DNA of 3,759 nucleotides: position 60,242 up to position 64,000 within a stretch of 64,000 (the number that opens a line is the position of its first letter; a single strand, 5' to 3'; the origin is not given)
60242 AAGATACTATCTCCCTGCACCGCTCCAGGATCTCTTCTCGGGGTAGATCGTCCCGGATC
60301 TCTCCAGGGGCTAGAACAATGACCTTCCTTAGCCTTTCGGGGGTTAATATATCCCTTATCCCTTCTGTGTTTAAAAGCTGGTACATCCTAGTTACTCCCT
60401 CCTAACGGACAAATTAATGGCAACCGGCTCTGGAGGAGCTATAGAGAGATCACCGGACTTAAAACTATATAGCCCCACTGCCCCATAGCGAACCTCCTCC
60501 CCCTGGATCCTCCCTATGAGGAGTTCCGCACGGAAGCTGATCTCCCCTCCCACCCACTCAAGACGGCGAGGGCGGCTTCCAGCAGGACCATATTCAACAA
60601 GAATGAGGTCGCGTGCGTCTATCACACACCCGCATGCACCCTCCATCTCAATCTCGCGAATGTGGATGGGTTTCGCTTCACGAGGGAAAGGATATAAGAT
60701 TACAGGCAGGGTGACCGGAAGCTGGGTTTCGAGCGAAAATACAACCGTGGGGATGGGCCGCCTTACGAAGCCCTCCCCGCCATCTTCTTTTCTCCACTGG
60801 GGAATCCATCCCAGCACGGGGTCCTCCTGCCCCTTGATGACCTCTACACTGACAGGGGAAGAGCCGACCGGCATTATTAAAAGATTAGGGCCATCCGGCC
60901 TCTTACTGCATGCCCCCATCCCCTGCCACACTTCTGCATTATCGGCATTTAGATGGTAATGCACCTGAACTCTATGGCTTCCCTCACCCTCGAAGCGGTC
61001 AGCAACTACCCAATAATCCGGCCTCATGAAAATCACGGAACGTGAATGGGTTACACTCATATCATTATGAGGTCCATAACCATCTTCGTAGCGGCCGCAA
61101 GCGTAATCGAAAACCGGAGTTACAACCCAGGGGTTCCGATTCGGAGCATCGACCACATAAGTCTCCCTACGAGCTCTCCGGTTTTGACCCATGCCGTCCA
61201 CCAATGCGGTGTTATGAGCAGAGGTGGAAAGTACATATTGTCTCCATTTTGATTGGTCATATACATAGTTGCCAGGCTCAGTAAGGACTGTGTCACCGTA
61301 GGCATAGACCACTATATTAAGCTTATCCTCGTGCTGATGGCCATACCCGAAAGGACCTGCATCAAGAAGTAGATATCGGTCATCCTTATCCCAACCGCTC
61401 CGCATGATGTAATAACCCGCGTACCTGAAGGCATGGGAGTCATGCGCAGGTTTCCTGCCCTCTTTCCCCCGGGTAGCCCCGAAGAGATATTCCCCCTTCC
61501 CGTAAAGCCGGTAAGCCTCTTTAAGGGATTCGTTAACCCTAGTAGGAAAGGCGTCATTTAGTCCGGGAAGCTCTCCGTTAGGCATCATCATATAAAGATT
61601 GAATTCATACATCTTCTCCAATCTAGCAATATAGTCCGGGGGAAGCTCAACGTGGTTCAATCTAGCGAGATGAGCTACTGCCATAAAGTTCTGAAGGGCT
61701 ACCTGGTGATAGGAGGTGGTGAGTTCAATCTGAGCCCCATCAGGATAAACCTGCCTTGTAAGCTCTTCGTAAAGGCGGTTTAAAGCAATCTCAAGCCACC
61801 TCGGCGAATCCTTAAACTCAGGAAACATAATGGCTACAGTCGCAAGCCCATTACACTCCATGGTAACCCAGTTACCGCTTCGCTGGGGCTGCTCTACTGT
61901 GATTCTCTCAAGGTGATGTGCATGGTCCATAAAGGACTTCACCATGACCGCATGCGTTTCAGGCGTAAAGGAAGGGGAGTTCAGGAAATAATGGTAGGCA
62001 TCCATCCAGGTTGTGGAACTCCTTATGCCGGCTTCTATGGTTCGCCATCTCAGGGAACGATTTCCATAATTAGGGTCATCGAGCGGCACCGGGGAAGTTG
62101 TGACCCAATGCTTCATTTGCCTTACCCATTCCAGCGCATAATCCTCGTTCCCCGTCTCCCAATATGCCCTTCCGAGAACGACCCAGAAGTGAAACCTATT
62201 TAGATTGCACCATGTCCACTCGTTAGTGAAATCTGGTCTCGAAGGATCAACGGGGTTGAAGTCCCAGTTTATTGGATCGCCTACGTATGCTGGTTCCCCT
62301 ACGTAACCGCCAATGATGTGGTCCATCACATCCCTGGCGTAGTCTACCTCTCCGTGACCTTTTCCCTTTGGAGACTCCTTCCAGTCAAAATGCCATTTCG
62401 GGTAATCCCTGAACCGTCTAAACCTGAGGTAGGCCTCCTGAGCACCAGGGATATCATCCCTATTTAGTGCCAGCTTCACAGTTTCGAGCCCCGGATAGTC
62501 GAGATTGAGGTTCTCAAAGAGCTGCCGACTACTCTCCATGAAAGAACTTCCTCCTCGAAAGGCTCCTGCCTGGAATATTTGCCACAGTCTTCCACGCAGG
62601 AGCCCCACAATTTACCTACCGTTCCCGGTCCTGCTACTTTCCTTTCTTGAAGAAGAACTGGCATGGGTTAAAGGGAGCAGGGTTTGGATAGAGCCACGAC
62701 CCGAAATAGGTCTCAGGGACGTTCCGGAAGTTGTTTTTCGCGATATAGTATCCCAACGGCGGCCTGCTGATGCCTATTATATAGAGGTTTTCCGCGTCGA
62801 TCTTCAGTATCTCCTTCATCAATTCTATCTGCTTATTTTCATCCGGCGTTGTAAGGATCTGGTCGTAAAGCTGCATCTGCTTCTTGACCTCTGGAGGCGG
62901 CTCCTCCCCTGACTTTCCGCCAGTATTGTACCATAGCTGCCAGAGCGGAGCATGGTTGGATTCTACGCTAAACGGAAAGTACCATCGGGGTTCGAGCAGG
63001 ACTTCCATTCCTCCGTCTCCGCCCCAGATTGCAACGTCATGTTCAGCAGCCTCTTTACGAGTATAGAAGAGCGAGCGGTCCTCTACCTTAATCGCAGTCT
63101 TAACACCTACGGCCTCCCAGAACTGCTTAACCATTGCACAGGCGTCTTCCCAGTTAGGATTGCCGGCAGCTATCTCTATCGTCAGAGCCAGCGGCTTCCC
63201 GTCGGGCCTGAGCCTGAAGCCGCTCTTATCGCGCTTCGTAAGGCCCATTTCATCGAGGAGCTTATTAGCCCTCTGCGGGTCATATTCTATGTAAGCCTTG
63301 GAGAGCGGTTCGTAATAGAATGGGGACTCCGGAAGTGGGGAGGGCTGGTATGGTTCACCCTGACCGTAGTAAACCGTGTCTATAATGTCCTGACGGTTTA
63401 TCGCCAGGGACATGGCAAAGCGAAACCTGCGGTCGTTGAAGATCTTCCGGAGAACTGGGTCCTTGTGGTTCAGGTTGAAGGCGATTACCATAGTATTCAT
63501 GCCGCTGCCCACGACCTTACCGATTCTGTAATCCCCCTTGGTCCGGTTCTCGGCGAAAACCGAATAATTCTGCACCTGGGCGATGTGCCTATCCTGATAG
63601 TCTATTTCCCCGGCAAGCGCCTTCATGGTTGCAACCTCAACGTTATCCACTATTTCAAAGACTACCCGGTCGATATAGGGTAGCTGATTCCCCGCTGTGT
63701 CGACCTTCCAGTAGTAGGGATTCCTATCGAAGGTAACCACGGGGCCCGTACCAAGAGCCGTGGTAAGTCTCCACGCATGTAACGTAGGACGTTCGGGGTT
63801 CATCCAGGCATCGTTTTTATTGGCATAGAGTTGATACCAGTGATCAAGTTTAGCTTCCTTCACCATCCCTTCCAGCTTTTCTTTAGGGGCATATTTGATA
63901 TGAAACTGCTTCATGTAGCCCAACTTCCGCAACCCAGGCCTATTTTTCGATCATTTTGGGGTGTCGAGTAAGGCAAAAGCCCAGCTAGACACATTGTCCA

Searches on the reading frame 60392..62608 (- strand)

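Call 54: search_protein_families(library=pfam, proteins=[window:60392-62608:-], max_evalue=0.0001)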
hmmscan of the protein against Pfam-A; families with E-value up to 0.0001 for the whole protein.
window:60392-62608:- (738 aa): 3 families
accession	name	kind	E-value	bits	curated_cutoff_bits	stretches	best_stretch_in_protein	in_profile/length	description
PF16889.11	Hepar_II_III_N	-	5.9e-79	266.3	22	1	30-370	1-333/340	Heparinase II/III N-terminus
PF07940.18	Hepar_II_III_C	-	2.4e-31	109.5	24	1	387-582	2-195/237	Heparinase II/III-like, C-terminal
PF05426.18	Alginate_lyase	-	7.8e-09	35.8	22.2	1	144-338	64-266/275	Alginate lyase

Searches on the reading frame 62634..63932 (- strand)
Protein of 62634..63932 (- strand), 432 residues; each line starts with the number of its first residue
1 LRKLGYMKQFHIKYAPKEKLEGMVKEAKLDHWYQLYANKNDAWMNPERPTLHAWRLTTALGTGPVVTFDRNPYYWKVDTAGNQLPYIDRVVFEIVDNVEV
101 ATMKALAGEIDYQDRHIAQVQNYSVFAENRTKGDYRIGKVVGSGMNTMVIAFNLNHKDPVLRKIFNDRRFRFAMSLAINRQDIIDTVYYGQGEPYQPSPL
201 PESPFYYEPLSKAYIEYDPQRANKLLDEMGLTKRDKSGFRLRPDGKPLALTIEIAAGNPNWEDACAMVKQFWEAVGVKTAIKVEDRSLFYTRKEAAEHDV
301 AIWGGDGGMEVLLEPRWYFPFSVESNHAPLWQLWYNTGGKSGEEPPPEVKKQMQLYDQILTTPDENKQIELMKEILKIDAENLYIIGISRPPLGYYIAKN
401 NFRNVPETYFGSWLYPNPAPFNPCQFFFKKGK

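Call 54: search_protein_families(library=pfam, proteins=[window:62634-63932:-], max_evalue=0.0001)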
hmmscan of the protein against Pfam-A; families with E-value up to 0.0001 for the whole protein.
window:62634-63932:- (432 aa): 1 family
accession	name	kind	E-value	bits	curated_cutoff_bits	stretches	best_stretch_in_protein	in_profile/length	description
PF00496.27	SBP_bac_5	-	3.9e-48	164.9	32.4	1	65-308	131-349/368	Bacterial extracellular solute-binding proteins, family 5 Middle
